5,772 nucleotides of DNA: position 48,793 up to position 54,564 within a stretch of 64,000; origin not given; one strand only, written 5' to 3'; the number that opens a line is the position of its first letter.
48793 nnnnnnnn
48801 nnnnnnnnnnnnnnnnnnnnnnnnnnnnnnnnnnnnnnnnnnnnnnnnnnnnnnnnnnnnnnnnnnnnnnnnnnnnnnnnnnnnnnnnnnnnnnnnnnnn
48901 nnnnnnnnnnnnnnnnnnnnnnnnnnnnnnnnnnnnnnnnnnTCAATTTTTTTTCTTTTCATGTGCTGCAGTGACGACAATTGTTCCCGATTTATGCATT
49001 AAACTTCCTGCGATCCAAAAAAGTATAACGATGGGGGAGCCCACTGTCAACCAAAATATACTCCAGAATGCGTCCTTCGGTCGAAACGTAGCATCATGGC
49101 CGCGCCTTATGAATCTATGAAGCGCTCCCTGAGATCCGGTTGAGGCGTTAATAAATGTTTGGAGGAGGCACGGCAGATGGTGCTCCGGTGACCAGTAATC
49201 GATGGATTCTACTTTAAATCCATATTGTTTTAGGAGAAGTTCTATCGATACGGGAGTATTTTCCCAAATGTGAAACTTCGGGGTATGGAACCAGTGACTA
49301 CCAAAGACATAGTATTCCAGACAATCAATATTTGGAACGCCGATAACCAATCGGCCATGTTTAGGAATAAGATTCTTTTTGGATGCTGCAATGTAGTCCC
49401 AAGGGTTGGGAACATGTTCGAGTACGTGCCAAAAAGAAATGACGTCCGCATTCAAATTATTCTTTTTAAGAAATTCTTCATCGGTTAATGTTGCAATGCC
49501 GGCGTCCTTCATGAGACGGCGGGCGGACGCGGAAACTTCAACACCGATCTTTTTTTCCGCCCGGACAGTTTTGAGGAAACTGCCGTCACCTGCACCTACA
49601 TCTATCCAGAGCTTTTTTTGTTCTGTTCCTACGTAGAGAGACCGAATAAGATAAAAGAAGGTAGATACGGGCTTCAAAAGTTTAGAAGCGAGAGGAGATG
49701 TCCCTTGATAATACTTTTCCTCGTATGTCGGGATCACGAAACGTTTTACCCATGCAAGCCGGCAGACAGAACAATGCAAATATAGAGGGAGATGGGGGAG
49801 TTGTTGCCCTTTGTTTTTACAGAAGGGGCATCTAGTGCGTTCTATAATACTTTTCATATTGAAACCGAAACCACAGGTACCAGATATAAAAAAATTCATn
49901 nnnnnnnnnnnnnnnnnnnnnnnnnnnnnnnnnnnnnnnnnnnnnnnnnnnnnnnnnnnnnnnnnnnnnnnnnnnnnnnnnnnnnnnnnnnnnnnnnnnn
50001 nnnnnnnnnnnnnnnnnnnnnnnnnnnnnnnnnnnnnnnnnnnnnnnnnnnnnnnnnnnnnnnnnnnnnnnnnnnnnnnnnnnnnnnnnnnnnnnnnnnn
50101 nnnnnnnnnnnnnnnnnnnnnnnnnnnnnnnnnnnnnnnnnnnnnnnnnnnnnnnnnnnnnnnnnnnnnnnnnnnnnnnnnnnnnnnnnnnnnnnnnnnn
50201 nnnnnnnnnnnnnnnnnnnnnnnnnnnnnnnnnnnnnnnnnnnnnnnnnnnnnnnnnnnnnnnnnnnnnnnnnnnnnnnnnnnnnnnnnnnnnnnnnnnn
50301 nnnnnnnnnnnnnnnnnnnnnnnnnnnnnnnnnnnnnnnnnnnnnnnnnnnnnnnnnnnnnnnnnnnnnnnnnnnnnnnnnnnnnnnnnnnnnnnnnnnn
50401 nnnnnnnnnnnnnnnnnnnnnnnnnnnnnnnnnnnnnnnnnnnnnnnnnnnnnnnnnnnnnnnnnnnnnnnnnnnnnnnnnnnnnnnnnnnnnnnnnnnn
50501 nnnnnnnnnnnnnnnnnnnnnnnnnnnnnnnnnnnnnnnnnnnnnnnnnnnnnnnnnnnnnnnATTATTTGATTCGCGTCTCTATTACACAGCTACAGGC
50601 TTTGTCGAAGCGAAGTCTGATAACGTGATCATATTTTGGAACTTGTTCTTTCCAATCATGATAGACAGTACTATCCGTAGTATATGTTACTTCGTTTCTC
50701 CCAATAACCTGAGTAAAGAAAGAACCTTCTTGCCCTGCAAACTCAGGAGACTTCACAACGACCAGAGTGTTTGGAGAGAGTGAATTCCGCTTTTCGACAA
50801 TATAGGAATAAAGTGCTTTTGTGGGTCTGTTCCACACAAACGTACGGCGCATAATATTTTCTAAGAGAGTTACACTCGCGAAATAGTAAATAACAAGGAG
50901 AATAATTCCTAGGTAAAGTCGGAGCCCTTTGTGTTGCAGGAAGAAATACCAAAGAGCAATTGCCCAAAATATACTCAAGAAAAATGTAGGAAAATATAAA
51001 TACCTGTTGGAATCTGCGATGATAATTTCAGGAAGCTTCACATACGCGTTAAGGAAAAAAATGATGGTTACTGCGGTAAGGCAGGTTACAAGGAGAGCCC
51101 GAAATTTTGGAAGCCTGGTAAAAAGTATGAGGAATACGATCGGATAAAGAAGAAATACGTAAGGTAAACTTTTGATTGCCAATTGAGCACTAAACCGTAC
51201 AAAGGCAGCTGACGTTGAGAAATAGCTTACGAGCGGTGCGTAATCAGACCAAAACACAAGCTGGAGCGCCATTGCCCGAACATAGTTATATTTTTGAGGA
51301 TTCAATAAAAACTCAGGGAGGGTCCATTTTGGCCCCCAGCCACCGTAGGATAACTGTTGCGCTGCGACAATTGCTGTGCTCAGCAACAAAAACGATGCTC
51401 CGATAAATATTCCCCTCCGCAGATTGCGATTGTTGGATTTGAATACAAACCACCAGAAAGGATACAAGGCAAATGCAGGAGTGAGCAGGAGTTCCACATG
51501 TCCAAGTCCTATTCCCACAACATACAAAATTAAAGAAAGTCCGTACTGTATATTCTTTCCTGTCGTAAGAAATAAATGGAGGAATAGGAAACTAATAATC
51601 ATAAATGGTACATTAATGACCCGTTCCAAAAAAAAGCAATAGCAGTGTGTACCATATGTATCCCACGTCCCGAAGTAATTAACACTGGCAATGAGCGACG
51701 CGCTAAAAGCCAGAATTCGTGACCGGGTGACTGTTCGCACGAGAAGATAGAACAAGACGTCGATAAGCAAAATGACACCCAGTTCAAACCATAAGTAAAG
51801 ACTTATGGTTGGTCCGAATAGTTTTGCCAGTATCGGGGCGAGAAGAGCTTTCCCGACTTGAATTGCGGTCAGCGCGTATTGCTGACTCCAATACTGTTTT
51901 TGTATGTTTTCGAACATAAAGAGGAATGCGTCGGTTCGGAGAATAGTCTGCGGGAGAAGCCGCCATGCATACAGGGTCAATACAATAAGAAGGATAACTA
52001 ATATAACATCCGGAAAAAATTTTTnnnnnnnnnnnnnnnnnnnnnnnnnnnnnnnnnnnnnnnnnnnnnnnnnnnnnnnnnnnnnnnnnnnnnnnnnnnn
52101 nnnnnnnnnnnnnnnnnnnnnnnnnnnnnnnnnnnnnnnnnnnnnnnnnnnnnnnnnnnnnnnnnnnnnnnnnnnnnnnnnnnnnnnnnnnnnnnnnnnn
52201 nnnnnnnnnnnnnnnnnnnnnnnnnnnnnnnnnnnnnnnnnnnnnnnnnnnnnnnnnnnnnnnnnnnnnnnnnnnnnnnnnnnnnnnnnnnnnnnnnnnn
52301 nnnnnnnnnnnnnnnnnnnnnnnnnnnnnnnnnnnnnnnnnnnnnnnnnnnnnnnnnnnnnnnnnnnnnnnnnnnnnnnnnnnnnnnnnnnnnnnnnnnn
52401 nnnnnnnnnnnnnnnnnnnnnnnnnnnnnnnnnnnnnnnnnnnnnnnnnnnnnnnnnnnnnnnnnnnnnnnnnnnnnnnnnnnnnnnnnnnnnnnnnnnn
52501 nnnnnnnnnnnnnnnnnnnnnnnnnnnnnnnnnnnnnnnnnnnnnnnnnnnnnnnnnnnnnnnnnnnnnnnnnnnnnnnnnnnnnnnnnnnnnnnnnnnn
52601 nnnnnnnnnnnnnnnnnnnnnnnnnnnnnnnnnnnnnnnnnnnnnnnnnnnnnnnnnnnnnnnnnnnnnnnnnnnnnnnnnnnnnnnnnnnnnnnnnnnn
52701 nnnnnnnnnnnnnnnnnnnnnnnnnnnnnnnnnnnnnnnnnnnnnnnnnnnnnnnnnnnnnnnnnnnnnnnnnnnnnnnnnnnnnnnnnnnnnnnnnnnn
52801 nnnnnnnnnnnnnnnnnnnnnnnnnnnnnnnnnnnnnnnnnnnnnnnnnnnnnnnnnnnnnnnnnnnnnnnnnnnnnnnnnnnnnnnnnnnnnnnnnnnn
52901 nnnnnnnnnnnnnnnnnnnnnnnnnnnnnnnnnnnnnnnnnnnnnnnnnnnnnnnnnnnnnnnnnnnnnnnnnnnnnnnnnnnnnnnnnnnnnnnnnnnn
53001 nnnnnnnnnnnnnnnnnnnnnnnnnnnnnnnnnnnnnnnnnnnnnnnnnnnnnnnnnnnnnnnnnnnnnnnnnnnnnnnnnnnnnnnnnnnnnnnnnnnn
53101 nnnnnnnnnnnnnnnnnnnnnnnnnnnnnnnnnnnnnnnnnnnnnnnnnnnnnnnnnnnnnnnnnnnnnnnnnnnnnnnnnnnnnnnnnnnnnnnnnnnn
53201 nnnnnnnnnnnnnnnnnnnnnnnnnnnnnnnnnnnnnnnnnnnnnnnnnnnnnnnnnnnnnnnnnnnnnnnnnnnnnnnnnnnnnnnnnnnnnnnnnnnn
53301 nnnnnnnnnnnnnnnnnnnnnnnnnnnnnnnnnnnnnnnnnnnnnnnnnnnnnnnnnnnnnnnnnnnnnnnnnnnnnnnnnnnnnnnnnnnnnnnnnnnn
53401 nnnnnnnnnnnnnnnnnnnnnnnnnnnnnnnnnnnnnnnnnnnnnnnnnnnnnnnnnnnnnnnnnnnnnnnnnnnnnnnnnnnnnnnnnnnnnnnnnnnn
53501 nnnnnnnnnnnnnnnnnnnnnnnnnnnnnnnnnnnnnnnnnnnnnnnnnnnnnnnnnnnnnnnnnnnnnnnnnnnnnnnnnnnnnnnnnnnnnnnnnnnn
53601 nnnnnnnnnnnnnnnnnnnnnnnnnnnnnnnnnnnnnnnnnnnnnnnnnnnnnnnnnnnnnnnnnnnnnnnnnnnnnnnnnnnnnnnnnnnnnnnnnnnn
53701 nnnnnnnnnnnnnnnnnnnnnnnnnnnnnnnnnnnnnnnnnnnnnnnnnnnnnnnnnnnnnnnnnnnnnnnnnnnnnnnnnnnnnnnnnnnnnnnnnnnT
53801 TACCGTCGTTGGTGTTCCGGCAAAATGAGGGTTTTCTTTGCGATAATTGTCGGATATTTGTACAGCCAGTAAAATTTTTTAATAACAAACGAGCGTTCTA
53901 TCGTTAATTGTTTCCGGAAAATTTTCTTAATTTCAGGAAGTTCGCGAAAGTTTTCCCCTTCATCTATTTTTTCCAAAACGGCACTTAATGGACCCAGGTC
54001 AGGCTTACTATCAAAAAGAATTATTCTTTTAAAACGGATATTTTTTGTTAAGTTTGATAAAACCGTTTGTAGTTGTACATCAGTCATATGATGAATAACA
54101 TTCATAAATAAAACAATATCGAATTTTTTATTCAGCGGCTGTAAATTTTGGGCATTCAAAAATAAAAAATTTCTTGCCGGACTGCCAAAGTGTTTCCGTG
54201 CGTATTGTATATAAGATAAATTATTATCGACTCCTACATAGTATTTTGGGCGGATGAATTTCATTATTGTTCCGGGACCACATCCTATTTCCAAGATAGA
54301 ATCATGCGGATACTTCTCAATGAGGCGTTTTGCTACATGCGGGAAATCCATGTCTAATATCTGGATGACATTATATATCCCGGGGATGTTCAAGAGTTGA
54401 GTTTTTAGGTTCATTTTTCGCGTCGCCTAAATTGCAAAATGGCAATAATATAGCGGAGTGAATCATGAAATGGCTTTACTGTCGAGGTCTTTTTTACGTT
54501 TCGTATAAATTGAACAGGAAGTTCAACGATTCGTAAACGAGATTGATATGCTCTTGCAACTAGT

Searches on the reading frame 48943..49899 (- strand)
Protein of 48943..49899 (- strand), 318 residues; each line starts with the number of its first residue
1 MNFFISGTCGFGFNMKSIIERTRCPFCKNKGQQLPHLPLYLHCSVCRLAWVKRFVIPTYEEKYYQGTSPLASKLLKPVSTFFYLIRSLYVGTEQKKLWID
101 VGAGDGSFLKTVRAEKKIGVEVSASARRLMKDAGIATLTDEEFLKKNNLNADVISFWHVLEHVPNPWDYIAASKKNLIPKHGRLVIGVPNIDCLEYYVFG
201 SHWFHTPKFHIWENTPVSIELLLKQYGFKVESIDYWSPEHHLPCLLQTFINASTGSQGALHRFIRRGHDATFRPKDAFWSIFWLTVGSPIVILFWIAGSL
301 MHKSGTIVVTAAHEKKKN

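Call 44: search_protein_families(library=pfam, proteins=[window:48943-49899:-], max_evalue=0.1)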
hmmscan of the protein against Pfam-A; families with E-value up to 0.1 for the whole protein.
window:48943-49899:- (318 aa): 4 families
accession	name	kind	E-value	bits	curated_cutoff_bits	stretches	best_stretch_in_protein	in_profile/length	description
PF13489.12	Methyltransf_23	-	3.5e-16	59.8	27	1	93-232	21-163/164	Methyltransferase domain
PF08242.18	Methyltransf_12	-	0.00035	21.7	30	1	99-177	1-92/98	Methyltransferase domain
PF05219.18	DREV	-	0.0018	17.9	26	1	93-187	94-187/265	DREV methyltransferase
PF08241.18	Methyltransf_11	-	0.011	16.8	21.2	1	99-179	1-89/95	Methyltransferase domain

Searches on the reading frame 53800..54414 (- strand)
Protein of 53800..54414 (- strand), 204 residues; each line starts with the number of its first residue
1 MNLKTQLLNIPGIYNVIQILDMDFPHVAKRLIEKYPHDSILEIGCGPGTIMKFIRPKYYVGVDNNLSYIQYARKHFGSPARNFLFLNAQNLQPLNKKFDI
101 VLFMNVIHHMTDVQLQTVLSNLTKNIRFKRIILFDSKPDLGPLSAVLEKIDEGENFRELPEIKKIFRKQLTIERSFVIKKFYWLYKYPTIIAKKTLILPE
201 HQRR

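Call 14: search_protein_families(library=pfam, proteins=[window:53800-54414:-], max_evalue=0.001)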
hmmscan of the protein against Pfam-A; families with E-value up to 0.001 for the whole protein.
window:53800-54414:- (204 aa): 7 families
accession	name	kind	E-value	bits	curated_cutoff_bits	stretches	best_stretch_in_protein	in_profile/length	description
PF13649.12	Methyltransf_25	-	2.8e-12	47.6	27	1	40-124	1-91/97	Methyltransferase domain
PF08242.18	Methyltransf_12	-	5.2e-11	43.6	30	1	41-124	1-90/98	Methyltransferase domain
PF08241.18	Methyltransf_11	-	5.7e-09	36.9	21.2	1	41-114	1-77/95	Methyltransferase domain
PF13847.12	Methyltransf_31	-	7.2e-09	35.9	27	1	37-138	4-113/145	Methyltransferase domain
PF13489.12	Methyltransf_23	-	8.2e-07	29.3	27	1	36-114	22-98/164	Methyltransferase domain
PF05891.18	Methyltransf_PK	-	9.6e-06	25.7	27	1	29-168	48-191/218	AdoMet dependent proline di-methyltransferase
PF08003.17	Methyltransf_9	-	0.00098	18.6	23.8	0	36-111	115-196/315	Protein of unknown function (DUF1698)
